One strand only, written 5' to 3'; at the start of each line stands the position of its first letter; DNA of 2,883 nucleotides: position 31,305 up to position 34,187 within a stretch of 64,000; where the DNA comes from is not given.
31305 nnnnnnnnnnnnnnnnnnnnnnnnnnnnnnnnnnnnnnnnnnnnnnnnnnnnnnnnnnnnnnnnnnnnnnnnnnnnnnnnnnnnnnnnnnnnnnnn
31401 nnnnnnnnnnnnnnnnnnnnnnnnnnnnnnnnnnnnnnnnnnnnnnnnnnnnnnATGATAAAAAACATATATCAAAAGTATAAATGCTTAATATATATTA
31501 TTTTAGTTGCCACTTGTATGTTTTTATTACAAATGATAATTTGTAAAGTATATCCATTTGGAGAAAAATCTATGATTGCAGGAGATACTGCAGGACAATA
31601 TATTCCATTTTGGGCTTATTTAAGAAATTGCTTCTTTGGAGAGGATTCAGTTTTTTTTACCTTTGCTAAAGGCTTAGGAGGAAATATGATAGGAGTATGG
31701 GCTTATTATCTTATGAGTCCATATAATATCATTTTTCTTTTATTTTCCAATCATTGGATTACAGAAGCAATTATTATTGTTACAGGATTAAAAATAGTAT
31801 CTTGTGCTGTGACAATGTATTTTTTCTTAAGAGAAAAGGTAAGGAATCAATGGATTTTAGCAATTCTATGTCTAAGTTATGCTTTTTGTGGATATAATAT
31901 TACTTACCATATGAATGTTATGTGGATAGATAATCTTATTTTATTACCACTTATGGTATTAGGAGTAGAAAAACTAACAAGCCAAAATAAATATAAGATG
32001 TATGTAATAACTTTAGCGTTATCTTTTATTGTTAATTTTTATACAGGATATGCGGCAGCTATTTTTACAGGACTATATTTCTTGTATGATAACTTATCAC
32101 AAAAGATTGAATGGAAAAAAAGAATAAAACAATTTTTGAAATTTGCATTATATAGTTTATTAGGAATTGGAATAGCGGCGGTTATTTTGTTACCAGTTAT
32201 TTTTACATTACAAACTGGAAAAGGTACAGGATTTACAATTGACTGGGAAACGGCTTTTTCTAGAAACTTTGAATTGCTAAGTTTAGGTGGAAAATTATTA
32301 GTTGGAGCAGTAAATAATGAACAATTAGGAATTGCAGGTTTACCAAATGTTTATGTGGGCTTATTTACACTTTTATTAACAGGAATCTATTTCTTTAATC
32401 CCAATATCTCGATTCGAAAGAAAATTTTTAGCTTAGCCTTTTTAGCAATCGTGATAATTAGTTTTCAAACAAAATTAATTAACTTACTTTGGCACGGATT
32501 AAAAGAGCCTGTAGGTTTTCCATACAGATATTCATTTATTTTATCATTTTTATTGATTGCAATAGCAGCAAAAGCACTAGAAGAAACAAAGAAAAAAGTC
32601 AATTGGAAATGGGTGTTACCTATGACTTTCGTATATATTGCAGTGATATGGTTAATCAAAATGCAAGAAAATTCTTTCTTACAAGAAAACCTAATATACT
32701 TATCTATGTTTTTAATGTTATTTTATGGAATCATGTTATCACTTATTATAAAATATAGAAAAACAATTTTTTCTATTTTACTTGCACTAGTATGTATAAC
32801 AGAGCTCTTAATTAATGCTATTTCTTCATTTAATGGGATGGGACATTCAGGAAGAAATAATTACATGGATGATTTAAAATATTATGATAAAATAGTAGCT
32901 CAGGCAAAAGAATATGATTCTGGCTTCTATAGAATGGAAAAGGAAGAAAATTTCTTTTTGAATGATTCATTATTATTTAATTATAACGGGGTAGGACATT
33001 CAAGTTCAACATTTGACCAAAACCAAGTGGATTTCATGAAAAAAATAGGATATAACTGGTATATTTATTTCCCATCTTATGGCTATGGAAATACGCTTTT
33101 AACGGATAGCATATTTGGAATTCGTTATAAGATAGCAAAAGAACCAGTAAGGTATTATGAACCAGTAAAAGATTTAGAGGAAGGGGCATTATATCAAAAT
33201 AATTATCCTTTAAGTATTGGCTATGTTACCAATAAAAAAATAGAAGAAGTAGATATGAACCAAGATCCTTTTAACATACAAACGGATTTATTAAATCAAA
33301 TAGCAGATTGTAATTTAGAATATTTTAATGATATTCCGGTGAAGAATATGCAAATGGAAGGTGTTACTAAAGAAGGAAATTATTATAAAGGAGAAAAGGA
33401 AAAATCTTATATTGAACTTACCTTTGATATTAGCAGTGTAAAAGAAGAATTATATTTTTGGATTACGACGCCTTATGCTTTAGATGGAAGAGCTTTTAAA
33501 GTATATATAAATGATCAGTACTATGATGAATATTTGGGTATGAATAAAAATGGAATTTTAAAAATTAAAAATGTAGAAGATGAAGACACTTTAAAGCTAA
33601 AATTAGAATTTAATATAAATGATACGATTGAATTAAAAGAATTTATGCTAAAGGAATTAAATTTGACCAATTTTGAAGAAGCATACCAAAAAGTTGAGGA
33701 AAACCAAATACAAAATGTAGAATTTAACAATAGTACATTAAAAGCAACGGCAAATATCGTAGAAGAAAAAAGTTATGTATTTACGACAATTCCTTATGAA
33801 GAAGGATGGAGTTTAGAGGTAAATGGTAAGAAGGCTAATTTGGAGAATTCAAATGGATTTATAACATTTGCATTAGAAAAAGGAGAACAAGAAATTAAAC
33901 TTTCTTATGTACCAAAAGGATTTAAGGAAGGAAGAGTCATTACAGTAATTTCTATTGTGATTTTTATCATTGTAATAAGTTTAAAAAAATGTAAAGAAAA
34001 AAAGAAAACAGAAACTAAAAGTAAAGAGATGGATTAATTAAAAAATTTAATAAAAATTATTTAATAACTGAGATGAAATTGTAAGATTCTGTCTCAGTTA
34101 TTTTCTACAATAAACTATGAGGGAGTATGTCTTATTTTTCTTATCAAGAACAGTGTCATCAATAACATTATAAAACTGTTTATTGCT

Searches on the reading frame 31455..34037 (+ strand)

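Call 33: search_protein_families(library=ncbifam, proteins=[window:31455-34037:+], max_evalue=0.00001)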
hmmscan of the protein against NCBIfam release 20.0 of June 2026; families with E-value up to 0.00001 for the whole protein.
window:31455-34037:+ (860 aa): 2 families
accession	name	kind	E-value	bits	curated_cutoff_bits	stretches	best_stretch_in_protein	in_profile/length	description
NF047590.1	GlcsyltransPgfM2Strep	equivalog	1.6e-120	403.8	1500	1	18-845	32-880/884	glycosyltransferase PgfM2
NF047589.1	GlcsyltransPgfM1Strep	equivalog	2e-107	360.4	1400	3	8-411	7-425/955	glycosyltransferase PgfM1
